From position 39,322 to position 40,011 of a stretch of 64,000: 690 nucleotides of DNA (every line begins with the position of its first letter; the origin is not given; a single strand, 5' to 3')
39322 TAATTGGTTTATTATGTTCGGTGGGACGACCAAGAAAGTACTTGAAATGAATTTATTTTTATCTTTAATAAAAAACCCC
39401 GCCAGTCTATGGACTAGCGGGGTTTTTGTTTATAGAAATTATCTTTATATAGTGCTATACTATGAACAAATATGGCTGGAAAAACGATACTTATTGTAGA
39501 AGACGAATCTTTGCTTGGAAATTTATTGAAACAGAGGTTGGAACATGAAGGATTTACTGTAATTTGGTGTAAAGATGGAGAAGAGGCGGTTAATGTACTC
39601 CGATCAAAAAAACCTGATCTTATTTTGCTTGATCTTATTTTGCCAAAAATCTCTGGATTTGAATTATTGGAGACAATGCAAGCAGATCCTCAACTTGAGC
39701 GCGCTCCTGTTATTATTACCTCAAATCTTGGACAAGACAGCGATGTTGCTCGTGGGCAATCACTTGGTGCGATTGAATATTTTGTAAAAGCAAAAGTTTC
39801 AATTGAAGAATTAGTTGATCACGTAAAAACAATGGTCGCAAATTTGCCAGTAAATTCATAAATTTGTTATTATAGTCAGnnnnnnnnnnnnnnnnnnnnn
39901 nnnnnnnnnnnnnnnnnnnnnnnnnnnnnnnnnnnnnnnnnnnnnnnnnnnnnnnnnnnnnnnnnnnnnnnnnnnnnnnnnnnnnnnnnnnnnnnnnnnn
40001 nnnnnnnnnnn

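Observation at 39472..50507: Type IV pilus locus with tandem near-identical pilins, two LamG-domain minor pilins and a membrane-anchored TrwB/HerA-like ATPase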

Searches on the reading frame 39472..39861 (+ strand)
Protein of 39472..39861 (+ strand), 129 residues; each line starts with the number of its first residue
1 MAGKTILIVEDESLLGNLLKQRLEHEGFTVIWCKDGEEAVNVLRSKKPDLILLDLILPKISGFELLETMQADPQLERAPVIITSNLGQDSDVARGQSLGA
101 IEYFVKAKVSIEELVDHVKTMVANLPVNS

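Call 3: search_protein_families(library=pfam, proteins=[window:39472-39861:+], max_evalue=0.01)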
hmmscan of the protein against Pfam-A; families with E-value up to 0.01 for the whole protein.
window:39472-39861:+ (129 aa): 1 family
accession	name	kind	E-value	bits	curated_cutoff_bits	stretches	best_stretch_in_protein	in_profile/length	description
PF00072.30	Response_reg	-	4.8e-23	81.9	30.2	1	6-118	1-110/111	Response regulator receiver domain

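Call 8: search_protein_families(library=ncbifam, proteins=[window:39472-39861:+], max_evalue=0.01)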
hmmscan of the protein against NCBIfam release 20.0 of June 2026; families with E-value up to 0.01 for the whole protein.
window:39472-39861:+ (129 aa): 99 families (the best 25 are shown)
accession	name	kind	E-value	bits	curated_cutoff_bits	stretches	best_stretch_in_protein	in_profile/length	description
TIGR02154.1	PhoB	equivalog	5.1e-24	84.8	296.2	1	3-122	2-120/226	phosphate regulon transcriptional regulator PhoB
NF007135.0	PRK09581.1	equivalog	2.8e-22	79.2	474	1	5-120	4-118/457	PleD family two-component system response regulator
NF045944.1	ResRegRpaBCyano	equivalog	5.4e-21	75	330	1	7-123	1-113/229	response regulator transcription factor RpaB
NF053854.1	RespRegPhoBBctds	equivalog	9.6e-21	74.2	270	1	6-122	1-115/225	two-component system response regulator PhoB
NF040689.1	MtrAB_MtrA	equivalog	9.3e-20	70.9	300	1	6-122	1-113/219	MtrAB system response regulator MtrA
NF033120.0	vanR_FM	exception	2.2e-19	70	460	1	4-120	4-116/231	vancomycin resistance response regulator transcription factor, VanR-F/VanR-M family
NF007969.0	PRK10693.1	equivalog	5.3e-19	68.4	329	1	2-119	6-121/337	two-component system response regulator RssB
NF008296.0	PRK11083.1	equivalog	1.1e-18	67.5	273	1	3-122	3-118/228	two-component system response regulator CreB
TIGR02875.1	spore_0_A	equivalog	1.6e-18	66.9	200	1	6-124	5-124/262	sporulation transcription factor Spo0A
NF012227.0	AdeR_RR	equivalog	5.1e-18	65.4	340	1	3-122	11-126/239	efflux system response regulator transcription factor AdeR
NF040534.1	resp_reg_YycF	equivalog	5.6e-18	65.1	340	1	4-121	1-114/231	response regulator YycF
NF008199.0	PRK10955.1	equivalog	1.9e-17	63.9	341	1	5-121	3-114/232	envelope stress response regulator transcription factor CpxR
NF033117.2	vanR_ACDEGLN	exception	2.3e-17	63.3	350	1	6-121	1-112/226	VanR-ABDEGLN family response regulator transcription factor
NF041734.1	resp_reg_RppA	equivalog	2.4e-17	63.1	250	1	6-121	3-117/229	two-component system response regulator RppA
NF007546.0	PRK10161.1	equivalog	7e-17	61.8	471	1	4-122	3-120/229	phosphate response regulator transcription factor PhoB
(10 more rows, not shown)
